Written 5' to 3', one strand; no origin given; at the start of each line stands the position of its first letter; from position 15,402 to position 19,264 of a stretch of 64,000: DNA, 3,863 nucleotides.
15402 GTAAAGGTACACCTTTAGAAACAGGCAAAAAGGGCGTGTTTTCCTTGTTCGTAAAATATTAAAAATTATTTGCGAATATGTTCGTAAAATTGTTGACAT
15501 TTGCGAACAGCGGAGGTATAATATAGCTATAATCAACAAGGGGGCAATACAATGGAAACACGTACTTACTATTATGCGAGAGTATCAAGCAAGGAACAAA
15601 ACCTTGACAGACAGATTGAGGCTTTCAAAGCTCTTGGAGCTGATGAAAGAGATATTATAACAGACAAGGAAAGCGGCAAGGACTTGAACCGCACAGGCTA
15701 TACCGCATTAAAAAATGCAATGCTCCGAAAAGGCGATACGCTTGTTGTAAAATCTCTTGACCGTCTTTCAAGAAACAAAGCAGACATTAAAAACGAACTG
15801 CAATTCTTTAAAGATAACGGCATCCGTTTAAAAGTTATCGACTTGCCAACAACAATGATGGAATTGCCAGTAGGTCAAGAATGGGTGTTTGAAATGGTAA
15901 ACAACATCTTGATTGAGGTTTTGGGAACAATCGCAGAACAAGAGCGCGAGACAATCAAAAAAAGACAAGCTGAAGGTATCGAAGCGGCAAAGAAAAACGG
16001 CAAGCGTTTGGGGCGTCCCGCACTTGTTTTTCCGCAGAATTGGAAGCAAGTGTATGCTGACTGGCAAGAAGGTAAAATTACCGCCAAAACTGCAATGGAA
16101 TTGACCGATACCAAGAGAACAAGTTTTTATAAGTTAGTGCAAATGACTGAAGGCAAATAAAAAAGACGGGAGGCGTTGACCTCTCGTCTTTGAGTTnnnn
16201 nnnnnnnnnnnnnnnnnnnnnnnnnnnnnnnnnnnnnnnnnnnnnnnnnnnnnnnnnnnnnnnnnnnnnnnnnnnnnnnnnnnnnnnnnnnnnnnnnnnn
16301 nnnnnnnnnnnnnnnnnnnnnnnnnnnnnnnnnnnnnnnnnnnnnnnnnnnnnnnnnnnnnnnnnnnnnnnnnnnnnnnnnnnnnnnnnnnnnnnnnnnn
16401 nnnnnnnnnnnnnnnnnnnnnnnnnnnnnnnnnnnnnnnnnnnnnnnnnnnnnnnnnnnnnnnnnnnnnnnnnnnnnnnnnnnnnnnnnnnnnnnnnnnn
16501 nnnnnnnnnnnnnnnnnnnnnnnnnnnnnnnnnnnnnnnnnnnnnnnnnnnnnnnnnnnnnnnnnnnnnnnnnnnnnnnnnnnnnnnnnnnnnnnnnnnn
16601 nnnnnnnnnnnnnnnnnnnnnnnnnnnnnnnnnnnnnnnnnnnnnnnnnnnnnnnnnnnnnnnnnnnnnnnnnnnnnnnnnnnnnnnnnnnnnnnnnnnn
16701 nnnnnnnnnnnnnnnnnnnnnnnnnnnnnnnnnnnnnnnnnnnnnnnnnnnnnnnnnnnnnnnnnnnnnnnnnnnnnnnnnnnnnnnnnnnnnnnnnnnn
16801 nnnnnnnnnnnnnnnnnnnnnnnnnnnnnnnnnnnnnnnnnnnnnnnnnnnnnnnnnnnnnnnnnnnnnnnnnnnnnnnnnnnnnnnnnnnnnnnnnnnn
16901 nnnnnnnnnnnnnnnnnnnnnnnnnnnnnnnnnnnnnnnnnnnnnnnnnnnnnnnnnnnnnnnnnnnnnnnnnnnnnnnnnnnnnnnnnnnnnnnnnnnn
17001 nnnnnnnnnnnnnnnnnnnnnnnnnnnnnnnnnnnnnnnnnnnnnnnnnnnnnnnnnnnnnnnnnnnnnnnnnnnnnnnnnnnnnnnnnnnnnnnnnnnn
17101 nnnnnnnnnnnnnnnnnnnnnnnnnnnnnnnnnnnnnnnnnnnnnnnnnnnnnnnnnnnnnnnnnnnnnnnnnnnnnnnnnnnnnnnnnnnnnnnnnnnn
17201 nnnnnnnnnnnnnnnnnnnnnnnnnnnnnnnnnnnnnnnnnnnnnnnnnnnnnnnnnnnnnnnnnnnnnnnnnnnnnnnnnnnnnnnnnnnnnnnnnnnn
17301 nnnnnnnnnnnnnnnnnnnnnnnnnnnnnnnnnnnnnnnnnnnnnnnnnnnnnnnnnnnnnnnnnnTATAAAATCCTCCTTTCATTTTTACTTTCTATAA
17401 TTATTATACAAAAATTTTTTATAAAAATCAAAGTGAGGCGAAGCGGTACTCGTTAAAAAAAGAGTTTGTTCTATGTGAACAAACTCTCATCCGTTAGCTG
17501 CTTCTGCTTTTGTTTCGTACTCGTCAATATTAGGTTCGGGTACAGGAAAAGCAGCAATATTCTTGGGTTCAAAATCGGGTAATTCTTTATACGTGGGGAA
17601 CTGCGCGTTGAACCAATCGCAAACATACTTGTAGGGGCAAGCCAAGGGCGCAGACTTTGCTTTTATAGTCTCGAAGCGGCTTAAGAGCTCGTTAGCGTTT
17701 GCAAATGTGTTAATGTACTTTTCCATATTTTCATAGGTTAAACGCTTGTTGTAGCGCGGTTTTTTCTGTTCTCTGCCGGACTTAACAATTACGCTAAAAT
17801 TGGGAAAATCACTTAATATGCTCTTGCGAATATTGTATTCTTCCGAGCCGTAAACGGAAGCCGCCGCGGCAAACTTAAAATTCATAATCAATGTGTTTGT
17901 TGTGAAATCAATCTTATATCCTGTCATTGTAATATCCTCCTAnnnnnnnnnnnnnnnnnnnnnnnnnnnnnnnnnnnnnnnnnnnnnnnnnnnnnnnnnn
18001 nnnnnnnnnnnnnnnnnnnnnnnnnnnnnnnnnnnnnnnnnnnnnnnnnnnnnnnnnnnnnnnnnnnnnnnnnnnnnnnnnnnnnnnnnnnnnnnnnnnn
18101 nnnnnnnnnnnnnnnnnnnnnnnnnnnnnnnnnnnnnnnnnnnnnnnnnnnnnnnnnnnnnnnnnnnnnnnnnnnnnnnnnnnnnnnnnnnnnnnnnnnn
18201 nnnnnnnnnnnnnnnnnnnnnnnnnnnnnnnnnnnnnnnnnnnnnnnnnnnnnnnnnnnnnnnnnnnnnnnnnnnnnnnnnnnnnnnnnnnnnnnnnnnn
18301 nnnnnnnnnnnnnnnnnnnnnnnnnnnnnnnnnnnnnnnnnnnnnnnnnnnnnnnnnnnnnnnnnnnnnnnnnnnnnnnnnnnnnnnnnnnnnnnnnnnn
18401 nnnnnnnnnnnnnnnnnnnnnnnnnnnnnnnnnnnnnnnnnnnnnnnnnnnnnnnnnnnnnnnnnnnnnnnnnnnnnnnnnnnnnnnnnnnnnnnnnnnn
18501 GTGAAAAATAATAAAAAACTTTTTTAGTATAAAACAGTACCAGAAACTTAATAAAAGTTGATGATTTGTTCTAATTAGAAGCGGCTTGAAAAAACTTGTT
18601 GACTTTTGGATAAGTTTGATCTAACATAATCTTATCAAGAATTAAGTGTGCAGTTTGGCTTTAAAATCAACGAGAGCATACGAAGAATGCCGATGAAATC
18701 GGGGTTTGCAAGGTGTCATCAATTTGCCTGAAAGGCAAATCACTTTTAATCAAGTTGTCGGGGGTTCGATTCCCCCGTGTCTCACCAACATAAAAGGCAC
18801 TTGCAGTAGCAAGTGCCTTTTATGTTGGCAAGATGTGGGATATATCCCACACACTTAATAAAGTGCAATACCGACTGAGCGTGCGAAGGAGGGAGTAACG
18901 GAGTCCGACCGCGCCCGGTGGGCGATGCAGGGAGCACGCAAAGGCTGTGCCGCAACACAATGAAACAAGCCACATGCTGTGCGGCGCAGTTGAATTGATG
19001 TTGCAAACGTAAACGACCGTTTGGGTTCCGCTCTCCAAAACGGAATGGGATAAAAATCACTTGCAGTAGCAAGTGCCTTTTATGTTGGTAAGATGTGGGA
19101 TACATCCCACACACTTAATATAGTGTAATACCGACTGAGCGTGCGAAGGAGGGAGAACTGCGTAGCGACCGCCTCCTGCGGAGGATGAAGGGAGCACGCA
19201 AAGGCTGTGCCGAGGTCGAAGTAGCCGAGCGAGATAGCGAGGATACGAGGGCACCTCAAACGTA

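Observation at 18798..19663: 3.3-copy tandem array of ~255-bp units with covarying hairpins directly after the tRNA operon and attR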

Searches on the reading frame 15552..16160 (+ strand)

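Call 88: search_protein_families(library=pfam, proteins=[window:15552-16160:+], max_evalue=0.01)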
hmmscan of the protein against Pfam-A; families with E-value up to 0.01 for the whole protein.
window:15552-16160:+ (202 aa): 1 family
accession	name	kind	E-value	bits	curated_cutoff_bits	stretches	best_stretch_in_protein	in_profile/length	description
PF00239.26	Resolvase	-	8.8e-31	107.4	23.3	1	6-151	2-144/145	Resolvase, N terminal domain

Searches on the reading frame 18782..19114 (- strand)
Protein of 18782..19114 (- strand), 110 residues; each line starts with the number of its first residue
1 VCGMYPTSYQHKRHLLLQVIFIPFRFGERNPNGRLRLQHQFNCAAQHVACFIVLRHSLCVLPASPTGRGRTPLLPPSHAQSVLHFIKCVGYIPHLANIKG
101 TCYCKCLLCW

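Call 88: search_protein_families(library=pfam, proteins=[window:18782-19114:-], max_evalue=0.01)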
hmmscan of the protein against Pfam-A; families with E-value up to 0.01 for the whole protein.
window:18782-19114:- (110 aa): 0 families
